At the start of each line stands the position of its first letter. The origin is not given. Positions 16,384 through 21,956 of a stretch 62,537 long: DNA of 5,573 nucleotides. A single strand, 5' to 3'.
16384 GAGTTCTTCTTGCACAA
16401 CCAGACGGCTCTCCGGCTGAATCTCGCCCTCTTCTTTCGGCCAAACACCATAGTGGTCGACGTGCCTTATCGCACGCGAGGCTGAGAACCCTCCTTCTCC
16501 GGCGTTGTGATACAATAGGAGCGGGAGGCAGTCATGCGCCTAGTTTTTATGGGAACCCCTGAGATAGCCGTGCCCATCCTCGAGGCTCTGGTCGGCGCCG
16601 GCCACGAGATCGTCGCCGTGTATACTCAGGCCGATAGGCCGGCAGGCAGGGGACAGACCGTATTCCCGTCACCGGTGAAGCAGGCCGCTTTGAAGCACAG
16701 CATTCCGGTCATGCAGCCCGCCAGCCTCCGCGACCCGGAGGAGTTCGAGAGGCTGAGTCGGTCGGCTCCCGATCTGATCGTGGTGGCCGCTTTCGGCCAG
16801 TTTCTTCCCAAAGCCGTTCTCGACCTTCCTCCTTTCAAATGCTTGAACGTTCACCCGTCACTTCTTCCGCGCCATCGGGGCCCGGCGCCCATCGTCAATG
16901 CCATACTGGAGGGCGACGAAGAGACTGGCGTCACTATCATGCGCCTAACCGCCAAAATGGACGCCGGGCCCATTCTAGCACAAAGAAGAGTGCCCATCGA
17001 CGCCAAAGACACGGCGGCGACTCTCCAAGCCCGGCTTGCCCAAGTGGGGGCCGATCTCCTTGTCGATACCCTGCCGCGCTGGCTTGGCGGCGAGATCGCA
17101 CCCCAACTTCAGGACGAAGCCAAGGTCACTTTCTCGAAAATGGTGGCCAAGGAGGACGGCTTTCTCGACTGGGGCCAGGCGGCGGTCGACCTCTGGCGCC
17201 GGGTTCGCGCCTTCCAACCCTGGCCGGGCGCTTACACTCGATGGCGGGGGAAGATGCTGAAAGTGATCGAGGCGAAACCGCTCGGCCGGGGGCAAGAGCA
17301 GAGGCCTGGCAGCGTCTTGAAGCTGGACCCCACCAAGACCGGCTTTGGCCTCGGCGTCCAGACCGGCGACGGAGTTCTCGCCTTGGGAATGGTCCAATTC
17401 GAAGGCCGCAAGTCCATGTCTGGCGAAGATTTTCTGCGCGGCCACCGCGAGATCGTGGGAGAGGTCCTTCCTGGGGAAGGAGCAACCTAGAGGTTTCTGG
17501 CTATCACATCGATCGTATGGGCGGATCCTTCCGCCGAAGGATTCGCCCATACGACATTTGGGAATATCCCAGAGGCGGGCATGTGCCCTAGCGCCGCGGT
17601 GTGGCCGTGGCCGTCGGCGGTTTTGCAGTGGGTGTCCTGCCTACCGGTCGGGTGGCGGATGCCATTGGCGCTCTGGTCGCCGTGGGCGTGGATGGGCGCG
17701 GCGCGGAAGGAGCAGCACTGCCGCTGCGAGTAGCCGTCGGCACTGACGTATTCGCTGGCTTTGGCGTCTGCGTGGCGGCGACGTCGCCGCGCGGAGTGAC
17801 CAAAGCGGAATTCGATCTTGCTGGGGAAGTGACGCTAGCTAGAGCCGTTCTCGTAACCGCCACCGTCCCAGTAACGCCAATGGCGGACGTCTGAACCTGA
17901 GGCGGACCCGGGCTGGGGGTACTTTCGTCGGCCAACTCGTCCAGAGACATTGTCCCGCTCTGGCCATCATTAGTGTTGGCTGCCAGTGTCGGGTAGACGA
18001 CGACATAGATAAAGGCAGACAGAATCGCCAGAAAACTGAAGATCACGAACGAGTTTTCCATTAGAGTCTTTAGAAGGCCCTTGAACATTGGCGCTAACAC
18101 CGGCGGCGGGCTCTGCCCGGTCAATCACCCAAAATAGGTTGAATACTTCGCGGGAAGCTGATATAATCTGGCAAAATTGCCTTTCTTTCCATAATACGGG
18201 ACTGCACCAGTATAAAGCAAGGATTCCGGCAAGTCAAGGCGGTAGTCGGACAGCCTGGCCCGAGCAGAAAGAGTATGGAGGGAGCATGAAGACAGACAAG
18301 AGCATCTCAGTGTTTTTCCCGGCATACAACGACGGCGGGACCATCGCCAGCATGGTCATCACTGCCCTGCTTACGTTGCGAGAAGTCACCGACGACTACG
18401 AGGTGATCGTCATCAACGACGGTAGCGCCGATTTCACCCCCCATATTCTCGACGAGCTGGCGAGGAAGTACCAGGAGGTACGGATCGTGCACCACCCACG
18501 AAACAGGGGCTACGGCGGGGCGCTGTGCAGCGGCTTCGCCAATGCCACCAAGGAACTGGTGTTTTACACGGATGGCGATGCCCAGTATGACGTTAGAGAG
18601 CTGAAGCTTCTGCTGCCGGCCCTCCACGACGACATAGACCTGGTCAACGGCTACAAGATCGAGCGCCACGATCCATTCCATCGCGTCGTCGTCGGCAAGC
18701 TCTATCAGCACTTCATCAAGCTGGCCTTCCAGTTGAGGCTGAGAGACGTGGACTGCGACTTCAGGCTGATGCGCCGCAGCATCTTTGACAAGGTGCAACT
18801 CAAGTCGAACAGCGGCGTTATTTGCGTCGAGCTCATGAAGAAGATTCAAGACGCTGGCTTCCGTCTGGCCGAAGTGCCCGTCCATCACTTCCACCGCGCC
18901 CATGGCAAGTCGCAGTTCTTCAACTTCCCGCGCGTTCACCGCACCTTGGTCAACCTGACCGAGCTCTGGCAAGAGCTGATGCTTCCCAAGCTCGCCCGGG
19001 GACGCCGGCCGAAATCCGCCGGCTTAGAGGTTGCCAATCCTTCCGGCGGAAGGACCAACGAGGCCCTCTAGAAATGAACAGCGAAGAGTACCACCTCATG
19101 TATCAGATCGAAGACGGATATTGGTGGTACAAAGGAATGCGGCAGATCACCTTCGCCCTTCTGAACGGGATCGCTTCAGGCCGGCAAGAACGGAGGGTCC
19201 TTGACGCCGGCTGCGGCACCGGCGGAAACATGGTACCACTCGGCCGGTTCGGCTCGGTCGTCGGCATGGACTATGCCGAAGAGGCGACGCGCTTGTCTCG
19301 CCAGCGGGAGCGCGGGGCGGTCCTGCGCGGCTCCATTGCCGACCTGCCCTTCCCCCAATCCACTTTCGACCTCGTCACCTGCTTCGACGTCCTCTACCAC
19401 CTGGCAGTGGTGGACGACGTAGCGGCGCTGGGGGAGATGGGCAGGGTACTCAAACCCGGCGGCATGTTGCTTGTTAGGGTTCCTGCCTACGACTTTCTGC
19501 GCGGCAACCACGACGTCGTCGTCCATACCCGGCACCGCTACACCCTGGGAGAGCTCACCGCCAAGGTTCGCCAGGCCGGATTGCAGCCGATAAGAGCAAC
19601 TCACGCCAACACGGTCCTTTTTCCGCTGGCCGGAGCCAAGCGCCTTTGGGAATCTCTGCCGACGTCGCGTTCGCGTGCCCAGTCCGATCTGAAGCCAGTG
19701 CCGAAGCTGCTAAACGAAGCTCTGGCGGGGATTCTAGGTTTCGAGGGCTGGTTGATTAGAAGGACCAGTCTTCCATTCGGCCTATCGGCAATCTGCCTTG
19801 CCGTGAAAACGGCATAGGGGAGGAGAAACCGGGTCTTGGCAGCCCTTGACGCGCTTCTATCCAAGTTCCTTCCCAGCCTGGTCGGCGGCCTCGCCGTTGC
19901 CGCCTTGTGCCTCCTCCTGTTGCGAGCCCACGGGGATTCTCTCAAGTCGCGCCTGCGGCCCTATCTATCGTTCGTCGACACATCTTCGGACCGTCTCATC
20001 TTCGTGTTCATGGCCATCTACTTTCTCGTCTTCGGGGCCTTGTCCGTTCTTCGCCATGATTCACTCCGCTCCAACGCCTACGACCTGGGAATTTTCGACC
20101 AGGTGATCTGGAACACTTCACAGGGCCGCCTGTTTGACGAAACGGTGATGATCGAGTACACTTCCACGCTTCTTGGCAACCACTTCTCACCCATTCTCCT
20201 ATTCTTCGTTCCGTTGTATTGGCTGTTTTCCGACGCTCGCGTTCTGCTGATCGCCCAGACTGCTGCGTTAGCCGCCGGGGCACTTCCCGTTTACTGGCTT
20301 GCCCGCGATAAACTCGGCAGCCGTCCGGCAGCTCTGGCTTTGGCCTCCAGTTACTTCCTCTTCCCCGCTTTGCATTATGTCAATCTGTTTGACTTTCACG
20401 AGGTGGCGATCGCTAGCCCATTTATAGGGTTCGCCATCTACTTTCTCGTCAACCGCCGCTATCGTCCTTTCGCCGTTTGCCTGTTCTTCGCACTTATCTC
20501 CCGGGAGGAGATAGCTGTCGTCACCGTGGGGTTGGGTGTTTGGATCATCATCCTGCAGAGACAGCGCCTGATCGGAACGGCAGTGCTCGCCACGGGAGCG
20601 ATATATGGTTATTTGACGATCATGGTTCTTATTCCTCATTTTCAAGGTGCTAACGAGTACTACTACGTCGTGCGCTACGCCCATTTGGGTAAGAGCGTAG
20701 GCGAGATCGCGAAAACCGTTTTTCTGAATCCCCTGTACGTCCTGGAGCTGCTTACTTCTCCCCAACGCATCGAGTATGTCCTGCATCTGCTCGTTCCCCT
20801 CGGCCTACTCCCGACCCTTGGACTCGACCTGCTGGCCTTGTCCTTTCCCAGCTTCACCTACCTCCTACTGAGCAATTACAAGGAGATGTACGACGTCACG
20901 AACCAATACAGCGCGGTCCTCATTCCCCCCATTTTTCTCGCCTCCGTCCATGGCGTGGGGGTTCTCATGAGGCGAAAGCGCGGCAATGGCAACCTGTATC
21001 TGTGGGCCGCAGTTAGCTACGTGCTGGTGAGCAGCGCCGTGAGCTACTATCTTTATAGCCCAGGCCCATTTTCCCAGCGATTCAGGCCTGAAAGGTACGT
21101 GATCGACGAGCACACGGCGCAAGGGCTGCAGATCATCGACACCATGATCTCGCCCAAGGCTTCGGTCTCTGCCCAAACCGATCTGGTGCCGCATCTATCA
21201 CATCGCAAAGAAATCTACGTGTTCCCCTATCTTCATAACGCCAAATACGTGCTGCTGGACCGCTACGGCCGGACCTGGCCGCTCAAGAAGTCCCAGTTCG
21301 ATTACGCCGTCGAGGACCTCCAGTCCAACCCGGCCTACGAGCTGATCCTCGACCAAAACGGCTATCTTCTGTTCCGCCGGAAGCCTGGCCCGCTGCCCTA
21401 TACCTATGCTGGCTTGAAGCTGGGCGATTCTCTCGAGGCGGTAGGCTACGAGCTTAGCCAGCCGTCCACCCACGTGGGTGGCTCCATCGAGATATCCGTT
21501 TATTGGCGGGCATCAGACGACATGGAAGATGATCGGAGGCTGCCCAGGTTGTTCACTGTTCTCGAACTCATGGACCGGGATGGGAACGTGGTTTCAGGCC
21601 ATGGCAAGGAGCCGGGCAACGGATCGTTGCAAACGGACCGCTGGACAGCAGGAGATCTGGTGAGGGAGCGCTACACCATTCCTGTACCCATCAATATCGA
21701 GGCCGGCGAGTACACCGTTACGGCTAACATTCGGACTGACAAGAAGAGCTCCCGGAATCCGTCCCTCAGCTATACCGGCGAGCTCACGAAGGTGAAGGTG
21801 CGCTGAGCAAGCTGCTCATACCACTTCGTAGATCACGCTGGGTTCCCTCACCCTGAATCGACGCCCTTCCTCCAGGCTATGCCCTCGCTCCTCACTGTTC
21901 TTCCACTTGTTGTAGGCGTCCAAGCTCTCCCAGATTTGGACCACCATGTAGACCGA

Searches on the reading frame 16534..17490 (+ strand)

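Call 19: search_protein_families(library=pfam, proteins=[window:16534-17490:+])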
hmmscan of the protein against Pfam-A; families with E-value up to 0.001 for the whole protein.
window:16534-17490:+ (318 aa): 2 families
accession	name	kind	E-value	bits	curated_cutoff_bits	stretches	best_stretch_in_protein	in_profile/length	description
PF00551.24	Formyl_trans_N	-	1.6e-45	155.5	26.1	1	1-179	1-180/181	Formyl transferase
PF02911.23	Formyl_trans_C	-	1.7e-25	89.5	21.1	1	205-305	3-100/100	Formyl transferase, C-terminal domain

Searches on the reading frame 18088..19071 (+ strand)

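Call 20: search_protein_families(library=pfam, proteins=[window:18088-19071:+])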
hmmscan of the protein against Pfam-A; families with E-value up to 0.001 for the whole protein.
window:18088-19071:+ (327 aa): 3 families
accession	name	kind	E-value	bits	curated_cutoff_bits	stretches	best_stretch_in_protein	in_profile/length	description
PF00535.33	Glycos_transf_2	-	1.8e-25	90.3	23.3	1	74-236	1-167/168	Glycosyl transferase family 2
PF13641.12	Glyco_tranf_2_3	-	2.1e-07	31.7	27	1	73-231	3-169/230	Glycosyltransferase like family 2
PF10111.15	Glyco_tranf_2_2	-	0.00016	21.7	27.3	1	98-166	23-93/276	Glycosyltransferase like family 2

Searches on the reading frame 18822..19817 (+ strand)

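Call 20: search_protein_families(library=pfam, proteins=[window:18822-19817:+])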
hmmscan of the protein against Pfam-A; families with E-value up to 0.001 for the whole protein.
window:18822-19817:+ (331 aa): 8 families
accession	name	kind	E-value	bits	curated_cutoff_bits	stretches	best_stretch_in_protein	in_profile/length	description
PF08241.18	Methyltransf_11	-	1.3e-20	74.3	21.2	1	127-217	1-94/95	Methyltransferase domain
PF13649.12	Methyltransf_25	-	9.6e-19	68.3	27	1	126-214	1-97/97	Methyltransferase domain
PF13847.12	Methyltransf_31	-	1.1e-14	54.8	27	1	124-222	5-113/145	Methyltransferase domain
PF13489.12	Methyltransf_23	-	3.8e-14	53.2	27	1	120-235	20-124/164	Methyltransferase domain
PF08242.18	Methyltransf_12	-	4e-12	47.1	30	1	127-216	1-98/98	Methyltransferase domain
PF01209.24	Ubie_methyltran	-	4.2e-07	30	20.1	1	116-218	41-151/233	ubiE/COQ5 methyltransferase family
PF03141.22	Methyltransf_29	-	6.8e-05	22.1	23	1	114-219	109-218/506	Putative S-adenosyl-L-methionine-dependent methyltransferase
PF20922.3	Anamorsin_N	-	0.00021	21.5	27.1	1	173-222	43-91/163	Anamorsin, N-terminal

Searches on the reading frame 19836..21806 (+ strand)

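Call 20: search_protein_families(library=pfam, proteins=[window:19836-21806:+])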
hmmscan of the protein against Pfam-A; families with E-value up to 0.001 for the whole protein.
window:19836-21806:+ (656 aa): 1 family
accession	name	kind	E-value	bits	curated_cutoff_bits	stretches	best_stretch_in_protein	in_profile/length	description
PF09852.15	DUF2079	-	2.5e-82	277.8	28.2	1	73-512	1-459/459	Predicted membrane protein (DUF2079)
